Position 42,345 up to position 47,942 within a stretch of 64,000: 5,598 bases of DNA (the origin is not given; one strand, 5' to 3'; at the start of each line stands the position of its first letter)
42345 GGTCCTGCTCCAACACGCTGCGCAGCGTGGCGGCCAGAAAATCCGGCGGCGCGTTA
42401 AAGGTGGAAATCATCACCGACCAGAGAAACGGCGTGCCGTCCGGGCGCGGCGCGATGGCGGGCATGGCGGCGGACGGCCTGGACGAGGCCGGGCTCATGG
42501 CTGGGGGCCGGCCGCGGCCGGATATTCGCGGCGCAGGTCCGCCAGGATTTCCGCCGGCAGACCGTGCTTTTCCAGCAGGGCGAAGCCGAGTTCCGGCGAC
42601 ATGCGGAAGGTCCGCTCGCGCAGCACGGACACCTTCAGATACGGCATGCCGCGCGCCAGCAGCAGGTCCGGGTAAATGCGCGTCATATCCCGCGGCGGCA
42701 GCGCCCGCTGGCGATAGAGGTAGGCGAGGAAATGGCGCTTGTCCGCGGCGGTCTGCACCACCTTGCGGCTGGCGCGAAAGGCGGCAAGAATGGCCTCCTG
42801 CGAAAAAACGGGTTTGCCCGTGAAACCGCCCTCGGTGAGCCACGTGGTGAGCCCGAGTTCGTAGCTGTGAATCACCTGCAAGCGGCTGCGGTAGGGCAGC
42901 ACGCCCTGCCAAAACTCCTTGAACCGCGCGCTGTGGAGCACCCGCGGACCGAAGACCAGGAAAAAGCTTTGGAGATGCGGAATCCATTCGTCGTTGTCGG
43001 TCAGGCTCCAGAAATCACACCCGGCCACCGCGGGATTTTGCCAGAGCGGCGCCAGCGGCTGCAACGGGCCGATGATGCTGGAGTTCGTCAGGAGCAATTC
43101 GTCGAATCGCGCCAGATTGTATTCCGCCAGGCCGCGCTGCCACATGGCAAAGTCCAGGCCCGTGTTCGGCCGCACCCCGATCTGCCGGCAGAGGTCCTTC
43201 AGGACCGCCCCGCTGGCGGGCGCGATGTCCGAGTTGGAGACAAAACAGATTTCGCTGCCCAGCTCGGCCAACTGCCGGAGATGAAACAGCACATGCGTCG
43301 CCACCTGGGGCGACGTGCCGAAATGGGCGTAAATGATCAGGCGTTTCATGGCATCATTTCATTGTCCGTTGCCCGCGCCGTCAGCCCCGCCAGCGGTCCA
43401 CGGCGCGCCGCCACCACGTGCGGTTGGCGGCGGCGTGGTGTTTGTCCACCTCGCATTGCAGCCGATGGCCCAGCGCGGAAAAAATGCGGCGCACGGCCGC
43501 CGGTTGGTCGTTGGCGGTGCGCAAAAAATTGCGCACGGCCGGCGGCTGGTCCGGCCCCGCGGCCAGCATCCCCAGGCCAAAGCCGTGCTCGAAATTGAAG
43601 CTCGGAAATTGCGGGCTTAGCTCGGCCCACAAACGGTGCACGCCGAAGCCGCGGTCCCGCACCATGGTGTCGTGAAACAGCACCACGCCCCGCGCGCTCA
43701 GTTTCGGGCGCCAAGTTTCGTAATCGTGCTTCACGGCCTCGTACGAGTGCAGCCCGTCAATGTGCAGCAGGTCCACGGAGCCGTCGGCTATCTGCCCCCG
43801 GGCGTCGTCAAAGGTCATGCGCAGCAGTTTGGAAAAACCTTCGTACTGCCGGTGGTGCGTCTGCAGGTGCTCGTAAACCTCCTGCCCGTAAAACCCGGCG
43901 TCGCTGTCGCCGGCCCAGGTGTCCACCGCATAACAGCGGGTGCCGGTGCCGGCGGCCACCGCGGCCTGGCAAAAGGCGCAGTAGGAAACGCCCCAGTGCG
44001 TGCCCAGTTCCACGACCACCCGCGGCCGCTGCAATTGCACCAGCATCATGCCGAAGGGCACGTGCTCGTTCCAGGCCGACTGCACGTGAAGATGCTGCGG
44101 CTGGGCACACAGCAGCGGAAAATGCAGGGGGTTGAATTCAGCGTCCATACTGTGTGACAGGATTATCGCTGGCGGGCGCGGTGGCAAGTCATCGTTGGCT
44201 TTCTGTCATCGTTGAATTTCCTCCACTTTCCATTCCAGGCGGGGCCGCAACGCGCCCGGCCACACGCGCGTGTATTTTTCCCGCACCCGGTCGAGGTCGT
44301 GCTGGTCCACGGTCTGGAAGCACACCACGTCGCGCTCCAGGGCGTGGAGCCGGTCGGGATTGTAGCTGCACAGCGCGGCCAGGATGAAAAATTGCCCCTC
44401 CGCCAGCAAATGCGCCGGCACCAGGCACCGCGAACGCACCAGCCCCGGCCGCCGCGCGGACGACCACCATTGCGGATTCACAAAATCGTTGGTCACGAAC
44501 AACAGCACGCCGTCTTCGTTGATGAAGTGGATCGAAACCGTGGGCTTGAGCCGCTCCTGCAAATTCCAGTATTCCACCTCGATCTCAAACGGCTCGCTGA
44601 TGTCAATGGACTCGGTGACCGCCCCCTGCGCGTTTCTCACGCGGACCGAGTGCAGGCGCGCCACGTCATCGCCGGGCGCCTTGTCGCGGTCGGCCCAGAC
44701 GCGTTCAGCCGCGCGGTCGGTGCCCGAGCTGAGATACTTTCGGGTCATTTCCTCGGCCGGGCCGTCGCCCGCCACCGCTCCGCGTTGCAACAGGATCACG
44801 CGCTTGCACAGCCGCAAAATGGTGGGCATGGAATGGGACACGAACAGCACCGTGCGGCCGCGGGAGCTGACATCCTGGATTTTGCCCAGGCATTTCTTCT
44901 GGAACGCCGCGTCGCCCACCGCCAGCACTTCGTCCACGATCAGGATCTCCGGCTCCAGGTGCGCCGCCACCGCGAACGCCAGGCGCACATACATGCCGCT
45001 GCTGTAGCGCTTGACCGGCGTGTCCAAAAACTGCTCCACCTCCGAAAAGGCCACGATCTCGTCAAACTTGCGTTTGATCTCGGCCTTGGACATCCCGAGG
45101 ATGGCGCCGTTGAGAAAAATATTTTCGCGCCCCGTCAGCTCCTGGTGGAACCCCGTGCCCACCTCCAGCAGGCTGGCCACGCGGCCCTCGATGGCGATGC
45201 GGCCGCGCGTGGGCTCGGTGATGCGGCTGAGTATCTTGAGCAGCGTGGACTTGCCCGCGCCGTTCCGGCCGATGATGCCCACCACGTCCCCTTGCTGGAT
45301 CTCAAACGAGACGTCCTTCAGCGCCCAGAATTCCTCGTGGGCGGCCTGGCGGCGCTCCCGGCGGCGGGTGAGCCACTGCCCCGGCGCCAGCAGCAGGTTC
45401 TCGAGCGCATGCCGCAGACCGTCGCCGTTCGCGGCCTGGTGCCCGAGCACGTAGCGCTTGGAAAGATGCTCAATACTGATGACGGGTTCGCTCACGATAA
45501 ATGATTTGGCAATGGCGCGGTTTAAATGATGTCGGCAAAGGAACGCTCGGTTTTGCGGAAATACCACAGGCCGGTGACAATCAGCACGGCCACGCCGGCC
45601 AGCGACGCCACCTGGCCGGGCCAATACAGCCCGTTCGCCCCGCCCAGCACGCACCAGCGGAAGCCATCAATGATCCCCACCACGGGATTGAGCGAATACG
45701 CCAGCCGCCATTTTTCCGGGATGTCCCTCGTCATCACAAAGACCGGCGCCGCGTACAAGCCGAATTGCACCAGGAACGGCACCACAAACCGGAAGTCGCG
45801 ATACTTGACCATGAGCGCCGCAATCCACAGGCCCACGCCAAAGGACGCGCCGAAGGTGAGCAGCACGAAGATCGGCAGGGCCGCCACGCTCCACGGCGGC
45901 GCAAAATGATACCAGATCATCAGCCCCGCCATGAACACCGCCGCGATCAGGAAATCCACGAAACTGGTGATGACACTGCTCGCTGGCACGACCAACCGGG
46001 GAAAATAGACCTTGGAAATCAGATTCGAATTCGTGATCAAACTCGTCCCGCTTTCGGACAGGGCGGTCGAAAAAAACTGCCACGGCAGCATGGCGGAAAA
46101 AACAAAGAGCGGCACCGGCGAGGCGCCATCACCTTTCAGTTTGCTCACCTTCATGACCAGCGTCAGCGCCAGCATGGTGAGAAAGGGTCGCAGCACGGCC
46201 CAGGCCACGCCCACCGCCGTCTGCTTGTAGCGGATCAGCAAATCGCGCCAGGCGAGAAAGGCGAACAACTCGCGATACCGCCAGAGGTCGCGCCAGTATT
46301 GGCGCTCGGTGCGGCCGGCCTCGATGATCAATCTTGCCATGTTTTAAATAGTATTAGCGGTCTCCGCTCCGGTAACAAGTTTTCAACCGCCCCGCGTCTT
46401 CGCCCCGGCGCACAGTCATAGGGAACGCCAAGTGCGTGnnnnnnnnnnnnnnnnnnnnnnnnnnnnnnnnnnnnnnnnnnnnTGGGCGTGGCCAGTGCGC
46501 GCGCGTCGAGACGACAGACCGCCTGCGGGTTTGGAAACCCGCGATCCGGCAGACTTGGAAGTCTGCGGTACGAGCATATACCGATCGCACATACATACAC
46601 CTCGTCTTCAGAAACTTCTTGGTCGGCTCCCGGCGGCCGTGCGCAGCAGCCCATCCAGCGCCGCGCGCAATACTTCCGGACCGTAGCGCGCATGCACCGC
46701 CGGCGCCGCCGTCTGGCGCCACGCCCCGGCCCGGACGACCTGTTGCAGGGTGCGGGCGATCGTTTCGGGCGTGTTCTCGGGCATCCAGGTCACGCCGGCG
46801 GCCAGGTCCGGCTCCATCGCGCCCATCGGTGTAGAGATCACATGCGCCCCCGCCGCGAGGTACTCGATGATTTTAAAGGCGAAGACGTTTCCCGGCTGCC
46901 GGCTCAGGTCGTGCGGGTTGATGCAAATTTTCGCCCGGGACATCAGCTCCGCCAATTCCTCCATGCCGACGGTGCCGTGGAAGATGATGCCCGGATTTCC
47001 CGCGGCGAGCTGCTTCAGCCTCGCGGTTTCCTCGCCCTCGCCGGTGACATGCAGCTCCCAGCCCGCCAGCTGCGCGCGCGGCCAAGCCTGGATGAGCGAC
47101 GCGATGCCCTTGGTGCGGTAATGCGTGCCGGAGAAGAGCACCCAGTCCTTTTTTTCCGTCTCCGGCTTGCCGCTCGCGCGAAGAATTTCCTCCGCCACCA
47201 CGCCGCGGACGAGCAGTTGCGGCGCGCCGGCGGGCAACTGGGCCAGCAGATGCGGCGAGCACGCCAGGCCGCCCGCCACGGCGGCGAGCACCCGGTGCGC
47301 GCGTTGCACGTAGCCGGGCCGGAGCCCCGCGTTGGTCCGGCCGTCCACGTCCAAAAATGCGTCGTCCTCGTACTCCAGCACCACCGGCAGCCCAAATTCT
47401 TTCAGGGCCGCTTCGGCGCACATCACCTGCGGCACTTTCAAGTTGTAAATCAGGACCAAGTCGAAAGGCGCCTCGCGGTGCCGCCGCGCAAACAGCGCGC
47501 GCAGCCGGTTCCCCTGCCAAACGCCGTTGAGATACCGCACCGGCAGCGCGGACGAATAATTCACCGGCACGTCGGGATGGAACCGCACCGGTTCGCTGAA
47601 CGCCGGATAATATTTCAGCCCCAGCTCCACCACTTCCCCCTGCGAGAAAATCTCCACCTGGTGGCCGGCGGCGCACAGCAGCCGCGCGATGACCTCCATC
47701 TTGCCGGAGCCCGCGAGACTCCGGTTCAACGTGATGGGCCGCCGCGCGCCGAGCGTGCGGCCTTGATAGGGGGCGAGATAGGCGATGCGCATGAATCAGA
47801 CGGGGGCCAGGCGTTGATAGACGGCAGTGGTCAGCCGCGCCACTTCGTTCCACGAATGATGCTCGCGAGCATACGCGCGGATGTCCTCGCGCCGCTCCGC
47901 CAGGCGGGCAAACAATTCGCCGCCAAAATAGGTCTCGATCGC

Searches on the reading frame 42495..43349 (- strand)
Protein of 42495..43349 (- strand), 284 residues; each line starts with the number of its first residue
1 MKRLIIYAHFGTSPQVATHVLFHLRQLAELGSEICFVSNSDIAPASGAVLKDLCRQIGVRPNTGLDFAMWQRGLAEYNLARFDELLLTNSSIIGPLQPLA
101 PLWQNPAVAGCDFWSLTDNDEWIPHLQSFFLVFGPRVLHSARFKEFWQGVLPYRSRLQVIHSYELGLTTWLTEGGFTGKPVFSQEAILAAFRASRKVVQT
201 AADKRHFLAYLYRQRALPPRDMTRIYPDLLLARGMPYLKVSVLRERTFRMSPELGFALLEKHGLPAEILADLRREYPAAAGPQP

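Call 30: search_protein_families(library=pfam, proteins=[window:42495-43349:-], max_evalue=0.00001)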
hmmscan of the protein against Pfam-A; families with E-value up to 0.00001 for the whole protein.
window:42495-43349:- (284 aa): 1 family
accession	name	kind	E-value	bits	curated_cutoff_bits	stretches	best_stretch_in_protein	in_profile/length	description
PF05045.17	RgpF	-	1e-28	100.7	25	1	34-188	1-169/503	Rhamnan synthesis protein F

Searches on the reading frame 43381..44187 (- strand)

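Call 30: search_protein_families(library=pfam, proteins=[window:43381-44187:-], max_evalue=0.00001)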
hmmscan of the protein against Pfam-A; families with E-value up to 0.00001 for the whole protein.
window:43381-44187:- (268 aa): 1 family
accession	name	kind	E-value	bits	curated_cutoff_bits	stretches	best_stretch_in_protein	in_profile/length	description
PF13578.12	Methyltransf_24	-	1.3e-26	93.9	26.3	1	59-174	1-105/105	Methyltransferase domain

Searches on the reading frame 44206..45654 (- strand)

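Call 68: search_protein_families(library=pfam, proteins=[window:44206-45654:-], max_evalue=0.000001)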
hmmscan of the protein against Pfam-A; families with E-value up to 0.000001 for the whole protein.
window:44206-45654:- (482 aa): 2 families
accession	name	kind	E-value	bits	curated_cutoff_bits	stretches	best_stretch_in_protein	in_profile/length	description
PF00005.33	ABC_tran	-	5.4e-23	82.5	25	1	112-243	1-135/137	ABC transporter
PF14524.12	Wzt_C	-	6e-08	33.2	30.4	1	328-449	6-130/143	Wzt C-terminal domain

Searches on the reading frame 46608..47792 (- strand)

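Call 68: search_protein_families(library=pfam, proteins=[window:46608-47792:-], max_evalue=0.000001)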
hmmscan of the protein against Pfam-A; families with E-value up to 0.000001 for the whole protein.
window:46608-47792:- (394 aa): 3 families
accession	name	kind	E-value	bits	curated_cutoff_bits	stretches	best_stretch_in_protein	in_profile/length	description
PF13692.12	Glyco_trans_1_4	-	1e-18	68.4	27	1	217-353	3-140/142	Glycosyl transferases group 1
PF00534.26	Glycos_transf_1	-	1.6e-14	54.3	26.4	1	211-354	11-157/172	Glycosyl transferases group 1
PF13524.12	Glyco_trans_1_2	-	5.4e-07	30.1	25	0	233-369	5-128/144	Glycosyl transferase-like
